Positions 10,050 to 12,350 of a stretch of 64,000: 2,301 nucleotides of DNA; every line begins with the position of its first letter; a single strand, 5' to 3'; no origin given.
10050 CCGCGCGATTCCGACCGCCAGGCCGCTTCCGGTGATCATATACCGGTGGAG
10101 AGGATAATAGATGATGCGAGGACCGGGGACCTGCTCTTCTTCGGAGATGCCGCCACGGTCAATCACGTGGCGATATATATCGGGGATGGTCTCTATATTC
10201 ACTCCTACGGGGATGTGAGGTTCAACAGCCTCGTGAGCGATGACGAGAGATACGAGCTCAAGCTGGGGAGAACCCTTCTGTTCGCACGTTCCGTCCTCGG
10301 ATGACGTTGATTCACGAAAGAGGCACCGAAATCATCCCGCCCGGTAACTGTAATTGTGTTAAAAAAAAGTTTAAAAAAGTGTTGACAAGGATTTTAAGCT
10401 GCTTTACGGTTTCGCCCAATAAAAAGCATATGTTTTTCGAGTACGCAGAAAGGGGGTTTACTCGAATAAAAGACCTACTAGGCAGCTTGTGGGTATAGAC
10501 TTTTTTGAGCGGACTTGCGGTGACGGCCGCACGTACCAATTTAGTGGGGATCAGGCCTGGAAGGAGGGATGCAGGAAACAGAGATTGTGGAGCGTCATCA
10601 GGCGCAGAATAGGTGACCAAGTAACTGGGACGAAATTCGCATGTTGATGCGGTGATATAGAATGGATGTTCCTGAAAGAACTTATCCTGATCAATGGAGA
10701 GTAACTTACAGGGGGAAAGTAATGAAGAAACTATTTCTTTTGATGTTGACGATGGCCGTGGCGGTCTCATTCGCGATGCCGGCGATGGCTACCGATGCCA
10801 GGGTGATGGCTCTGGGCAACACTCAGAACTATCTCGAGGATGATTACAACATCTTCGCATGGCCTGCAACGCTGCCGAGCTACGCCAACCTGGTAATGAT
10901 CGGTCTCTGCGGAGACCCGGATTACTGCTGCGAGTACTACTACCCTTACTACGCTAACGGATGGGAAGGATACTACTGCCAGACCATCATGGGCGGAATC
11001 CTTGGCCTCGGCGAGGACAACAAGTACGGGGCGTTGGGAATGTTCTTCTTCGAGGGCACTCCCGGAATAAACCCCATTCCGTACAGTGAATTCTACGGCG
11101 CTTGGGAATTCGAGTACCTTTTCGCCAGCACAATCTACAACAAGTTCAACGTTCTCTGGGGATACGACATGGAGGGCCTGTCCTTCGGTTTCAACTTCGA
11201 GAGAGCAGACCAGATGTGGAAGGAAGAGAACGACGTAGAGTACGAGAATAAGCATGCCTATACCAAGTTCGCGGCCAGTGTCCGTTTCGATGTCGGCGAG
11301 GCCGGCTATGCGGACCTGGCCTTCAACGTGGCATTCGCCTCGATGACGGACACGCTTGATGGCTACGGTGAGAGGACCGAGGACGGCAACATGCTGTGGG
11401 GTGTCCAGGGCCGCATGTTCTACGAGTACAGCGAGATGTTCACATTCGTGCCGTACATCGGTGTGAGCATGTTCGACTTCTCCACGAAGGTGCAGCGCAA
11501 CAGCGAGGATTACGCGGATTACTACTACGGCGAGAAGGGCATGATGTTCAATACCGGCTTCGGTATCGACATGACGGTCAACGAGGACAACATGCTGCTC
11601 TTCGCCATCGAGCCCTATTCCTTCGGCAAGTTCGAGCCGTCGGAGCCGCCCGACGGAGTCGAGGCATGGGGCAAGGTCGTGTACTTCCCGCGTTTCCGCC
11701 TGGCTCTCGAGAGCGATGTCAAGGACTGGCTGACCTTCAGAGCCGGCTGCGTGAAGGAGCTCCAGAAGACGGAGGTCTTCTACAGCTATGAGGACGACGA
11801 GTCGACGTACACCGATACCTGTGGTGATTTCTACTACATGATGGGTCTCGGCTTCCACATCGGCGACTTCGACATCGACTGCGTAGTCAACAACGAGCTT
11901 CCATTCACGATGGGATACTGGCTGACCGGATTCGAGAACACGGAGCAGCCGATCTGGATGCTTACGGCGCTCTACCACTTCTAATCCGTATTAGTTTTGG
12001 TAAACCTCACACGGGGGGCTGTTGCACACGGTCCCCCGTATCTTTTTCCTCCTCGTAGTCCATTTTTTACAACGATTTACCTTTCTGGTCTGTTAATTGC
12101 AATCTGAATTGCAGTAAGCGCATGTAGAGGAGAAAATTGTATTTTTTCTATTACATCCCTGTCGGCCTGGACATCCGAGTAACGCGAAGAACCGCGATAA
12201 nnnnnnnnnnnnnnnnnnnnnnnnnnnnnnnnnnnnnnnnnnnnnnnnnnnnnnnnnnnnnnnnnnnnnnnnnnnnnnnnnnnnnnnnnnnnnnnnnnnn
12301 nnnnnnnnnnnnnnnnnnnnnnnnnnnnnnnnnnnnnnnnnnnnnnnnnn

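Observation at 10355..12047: Probable highly expressed, uncharacterised aromatic-rich outer-membrane barrel with long 5' UTR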

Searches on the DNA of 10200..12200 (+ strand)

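Call 33: search_rna_families(source=window, start=10200, end=12200, threshold=evalue, max_evalue=1)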
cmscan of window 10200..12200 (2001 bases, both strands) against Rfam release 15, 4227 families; matches with E-value up to 1: 1.
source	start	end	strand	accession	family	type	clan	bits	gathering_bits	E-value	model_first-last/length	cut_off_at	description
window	10235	10264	+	RF01648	ceN65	Gene; snRNA; snoRNA; CD-box;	-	18.6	48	0.67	1-65/65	no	Caenorhabditis snoRNA ceN65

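Call 48: search_rna_families(sources=[L002, L004, L005, L007, L008, L010, L017, L021, L022, L025, L027, L031, L041, L045, L019], threshold=gathering)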
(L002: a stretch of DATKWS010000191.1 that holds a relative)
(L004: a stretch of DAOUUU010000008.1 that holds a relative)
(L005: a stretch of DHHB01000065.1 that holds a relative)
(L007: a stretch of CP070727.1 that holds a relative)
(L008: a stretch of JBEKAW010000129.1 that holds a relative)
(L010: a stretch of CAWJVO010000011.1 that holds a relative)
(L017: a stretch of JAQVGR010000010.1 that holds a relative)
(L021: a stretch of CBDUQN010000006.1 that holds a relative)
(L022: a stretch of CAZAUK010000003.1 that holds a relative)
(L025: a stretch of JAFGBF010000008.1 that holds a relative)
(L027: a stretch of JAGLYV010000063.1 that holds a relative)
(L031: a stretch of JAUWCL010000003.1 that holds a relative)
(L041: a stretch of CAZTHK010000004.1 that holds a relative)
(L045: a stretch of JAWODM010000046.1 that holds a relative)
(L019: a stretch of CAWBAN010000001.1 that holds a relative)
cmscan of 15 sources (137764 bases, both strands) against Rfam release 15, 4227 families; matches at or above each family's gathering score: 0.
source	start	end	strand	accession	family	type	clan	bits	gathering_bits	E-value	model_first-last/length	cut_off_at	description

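Call 91: build_rna_model(alignment_id=A6, structure=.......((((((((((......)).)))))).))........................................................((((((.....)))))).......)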
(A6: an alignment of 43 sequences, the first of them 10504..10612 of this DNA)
Model R1 built from alignment A6 (43 sequences, 115 columns); structure: as given.
model positions 108; base pairs 16; branch points 1; effective number of sequences 10.78; information 0.59 bits per position. Calibrated on 0.2 Mb of random sequence (short: E-values are rough).
structure used (alignment columns):
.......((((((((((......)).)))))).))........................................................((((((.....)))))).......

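Call 92: search_with_rna_model(model_id=R1, sources=[window, L013, L022, L023, L032, L033, L036, L037, L038, L039, L041, L042, L043, L044, L045, L046, L048, L051, L052, L053, L054, L055, L056, L057, L058, L059, L060, L061, L062, L063, L096, L097], max_evalue=1)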
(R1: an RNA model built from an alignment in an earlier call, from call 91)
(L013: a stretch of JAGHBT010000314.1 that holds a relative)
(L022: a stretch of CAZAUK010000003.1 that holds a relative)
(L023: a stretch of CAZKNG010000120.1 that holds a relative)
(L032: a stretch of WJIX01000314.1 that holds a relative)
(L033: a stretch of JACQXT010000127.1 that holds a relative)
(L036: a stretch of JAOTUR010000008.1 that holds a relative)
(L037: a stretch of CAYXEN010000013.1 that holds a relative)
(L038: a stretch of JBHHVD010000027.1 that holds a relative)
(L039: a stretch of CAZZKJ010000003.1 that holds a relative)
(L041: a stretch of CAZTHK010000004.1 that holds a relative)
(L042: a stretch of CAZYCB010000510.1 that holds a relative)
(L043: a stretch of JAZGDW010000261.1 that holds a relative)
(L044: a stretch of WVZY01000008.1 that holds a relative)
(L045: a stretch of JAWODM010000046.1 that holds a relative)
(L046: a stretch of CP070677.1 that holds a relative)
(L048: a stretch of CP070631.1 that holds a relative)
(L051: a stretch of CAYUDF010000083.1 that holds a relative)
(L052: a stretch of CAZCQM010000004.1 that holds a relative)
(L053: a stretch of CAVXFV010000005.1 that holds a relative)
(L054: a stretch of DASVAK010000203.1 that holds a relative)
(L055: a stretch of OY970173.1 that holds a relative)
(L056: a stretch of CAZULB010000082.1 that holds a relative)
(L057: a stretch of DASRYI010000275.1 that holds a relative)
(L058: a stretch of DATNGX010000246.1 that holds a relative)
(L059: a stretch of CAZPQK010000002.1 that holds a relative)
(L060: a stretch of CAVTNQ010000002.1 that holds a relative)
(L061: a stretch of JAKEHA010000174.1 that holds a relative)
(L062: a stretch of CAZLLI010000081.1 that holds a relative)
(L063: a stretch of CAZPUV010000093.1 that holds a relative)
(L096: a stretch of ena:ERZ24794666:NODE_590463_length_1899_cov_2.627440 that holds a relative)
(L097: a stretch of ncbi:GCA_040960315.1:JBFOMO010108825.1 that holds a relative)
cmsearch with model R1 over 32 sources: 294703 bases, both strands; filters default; matches with E-value up to 1: 8.
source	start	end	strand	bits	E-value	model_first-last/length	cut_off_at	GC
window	10504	10612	+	67.1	4.7e-18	1-108/108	no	0.56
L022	3792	3898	+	24.7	2.1e-05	1-108/108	no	0.56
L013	3790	3886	+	15.9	0.0088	1-108/108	no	0.4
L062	301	399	+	14.6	0.021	1-108/108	no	0.66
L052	5565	5648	-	11.5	0.18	1-108/108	no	0.65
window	44537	44625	-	11.4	0.19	1-108/108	no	0.53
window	10393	10485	+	10.5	0.37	1-108/108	no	0.41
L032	3699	3798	+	9.8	0.56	1-108/108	no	0.56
